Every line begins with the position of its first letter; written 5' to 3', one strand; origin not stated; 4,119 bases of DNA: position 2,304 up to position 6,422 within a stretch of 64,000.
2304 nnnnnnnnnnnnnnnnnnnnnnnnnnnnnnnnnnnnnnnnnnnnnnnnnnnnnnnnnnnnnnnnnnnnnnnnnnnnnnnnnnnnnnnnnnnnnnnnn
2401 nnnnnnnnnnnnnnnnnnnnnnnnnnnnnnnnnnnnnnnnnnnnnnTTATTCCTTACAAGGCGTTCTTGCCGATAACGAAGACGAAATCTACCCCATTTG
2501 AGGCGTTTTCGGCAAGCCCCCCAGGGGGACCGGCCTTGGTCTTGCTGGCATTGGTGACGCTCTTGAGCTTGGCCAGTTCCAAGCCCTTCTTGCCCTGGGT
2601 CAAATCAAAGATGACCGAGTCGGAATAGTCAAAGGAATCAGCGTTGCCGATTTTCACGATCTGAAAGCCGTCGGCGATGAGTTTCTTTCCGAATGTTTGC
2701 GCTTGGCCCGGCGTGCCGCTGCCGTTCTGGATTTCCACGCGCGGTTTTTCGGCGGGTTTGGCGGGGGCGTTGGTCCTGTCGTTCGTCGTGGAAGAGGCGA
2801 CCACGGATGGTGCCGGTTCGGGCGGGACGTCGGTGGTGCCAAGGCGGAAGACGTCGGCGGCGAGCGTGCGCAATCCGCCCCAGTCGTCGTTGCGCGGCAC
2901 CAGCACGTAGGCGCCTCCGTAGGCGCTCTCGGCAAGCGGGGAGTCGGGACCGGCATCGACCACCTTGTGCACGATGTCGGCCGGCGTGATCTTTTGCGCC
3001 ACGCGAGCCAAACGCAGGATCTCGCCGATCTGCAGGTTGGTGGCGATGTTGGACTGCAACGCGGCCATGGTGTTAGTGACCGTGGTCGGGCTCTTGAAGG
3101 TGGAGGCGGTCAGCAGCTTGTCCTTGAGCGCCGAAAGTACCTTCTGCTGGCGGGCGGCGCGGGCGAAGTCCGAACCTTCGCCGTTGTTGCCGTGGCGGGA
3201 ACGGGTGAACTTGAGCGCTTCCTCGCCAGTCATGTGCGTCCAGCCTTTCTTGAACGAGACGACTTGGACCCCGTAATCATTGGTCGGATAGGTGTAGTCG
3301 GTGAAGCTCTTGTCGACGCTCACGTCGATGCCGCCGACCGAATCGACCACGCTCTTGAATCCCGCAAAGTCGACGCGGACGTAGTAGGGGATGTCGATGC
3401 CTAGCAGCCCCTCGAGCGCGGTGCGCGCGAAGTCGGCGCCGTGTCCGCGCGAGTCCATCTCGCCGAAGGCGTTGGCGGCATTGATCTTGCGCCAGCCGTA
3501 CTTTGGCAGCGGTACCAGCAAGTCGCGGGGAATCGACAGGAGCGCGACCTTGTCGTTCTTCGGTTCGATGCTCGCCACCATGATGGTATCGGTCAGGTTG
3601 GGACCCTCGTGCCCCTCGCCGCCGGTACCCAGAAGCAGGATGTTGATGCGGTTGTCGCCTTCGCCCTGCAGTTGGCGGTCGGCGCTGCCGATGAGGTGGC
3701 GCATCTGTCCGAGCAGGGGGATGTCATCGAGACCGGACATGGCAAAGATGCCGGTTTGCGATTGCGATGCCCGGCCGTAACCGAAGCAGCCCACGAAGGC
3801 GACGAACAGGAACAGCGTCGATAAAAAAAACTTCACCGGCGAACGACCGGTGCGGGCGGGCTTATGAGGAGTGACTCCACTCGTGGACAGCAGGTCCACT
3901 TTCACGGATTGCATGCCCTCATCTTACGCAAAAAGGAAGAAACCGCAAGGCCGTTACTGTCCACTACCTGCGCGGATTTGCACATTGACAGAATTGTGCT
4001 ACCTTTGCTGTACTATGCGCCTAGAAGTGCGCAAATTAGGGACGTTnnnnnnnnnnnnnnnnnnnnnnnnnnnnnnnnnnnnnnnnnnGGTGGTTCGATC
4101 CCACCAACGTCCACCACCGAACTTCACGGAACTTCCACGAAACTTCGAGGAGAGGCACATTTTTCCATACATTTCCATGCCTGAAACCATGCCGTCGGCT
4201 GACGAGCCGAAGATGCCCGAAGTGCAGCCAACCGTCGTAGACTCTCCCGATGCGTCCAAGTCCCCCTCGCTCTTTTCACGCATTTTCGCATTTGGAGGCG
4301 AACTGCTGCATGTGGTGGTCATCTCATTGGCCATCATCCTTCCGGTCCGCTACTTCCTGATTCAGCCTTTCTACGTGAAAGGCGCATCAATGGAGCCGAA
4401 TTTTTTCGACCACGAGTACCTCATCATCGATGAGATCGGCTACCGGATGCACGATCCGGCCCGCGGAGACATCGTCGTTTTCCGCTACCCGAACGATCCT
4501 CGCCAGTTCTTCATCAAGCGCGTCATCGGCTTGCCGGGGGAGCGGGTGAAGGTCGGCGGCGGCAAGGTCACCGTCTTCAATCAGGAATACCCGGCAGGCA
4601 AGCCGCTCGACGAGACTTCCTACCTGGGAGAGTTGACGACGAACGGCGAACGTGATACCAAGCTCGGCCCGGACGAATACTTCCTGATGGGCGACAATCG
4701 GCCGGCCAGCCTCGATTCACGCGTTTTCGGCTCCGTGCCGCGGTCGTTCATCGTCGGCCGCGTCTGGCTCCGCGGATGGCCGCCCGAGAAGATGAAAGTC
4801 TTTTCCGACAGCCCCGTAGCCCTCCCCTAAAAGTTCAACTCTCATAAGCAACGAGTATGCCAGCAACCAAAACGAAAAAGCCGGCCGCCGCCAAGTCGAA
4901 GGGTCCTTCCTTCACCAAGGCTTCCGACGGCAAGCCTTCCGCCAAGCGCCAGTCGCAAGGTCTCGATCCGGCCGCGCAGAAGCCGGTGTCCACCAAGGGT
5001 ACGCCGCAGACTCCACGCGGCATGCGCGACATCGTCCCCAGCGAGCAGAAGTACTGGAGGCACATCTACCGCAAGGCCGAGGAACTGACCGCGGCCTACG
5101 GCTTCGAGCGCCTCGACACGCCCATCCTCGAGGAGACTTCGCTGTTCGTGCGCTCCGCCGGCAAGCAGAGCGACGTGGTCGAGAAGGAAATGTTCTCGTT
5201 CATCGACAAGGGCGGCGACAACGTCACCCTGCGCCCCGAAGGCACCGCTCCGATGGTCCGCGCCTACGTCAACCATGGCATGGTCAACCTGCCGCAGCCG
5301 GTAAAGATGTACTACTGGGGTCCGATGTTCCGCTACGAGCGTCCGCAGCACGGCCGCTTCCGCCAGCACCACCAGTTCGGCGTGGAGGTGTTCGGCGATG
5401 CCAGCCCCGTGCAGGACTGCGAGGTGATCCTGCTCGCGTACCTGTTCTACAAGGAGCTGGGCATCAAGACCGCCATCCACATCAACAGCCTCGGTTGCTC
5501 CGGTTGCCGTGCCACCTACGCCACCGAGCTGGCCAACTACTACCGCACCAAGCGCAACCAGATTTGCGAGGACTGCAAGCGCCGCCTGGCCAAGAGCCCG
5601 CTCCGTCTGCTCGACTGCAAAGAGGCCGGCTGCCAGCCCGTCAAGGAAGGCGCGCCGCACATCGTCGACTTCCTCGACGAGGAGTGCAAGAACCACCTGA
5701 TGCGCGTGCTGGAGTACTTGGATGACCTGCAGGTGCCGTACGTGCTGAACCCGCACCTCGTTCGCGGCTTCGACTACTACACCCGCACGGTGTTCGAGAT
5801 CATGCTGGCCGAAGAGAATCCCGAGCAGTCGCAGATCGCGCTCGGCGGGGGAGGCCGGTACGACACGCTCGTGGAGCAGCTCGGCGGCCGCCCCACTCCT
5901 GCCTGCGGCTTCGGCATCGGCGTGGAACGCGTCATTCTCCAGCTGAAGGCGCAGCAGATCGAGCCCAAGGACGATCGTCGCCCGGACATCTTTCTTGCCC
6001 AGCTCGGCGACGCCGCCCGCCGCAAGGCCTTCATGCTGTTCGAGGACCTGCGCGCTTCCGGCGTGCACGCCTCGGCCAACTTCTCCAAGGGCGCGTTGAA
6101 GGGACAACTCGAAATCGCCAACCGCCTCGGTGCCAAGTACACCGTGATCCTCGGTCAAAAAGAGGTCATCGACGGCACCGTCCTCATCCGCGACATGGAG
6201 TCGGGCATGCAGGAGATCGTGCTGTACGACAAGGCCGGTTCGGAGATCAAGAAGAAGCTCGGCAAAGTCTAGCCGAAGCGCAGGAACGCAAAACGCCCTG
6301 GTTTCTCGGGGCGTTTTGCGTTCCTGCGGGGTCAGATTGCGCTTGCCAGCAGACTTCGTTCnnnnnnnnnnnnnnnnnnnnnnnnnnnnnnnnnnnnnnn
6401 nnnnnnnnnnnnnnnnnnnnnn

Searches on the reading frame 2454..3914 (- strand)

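Call 3: search_protein_families(library=pfam, proteins=[window:2454-3914:-], max_evalue=1)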
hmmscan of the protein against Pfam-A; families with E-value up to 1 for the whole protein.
window:2454-3914:- (486 aa): 2 families
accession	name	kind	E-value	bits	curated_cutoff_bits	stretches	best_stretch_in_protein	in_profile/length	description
PF03816.19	LytR_cpsA_psr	-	9.3e-41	139.9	24.6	1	108-267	2-148/150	LytR_cpsA_psr family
PF13399.11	LytR_C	-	2e-09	38.7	22.2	1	392-450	3-61/86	LytR cell envelope-related transcriptional attenuator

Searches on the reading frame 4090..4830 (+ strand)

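Call 3: search_protein_families(library=pfam, proteins=[window:4090-4830:+], max_evalue=1)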
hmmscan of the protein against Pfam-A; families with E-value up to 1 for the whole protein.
window:4090-4830:+ (246 aa): 2 families
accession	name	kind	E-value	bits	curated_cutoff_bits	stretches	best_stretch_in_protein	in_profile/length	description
PF10502.14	Peptidase_S26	-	1.8e-42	145.6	22.9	1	71-230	3-168/168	Signal peptidase, peptidase S26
PF00717.28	Peptidase_S24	-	1.7e-05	24.9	23.3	1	95-150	39-86/116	Peptidase S24-like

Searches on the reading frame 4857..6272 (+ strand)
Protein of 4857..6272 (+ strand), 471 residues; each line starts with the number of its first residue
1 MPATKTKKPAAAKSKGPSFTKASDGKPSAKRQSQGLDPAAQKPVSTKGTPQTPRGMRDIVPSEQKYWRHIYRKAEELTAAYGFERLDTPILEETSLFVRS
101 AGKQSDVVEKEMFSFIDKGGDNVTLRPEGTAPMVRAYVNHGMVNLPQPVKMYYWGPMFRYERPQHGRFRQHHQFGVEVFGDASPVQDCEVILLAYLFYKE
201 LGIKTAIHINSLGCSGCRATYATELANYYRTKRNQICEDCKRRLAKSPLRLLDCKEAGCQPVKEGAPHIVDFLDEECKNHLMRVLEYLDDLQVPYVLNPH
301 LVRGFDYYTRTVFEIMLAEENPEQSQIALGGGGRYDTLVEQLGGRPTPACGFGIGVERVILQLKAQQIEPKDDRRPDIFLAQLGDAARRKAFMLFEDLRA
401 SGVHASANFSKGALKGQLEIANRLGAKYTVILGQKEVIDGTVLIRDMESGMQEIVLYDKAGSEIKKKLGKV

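Call 3: search_protein_families(library=pfam, proteins=[window:4857-6272:+], max_evalue=1)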
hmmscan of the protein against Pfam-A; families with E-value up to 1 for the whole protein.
window:4857-6272:+ (471 aa): 5 families
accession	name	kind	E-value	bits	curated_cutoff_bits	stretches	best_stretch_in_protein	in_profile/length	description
PF13393.11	tRNA-synt_His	-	3.7e-44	151.7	25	1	55-359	1-308/308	Histidyl-tRNA synthetase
PF00587.30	tRNA-synt_2b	-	4e-15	56.8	29.3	1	113-362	1-174/179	tRNA synthetase class II core domain (G, H, P, S and T)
PF03129.25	HGTP_anticodon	-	6.2e-10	39.5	21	1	381-466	5-93/94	Anticodon binding domain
PF18551.6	TackOD1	-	0.11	12.4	32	1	207-254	120-166/188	Thaumarchaeal output domain 1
PF00152.25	tRNA-synt_2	-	0.17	11.4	25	1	334-364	263-293/308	tRNA synthetases class II (D, K and N)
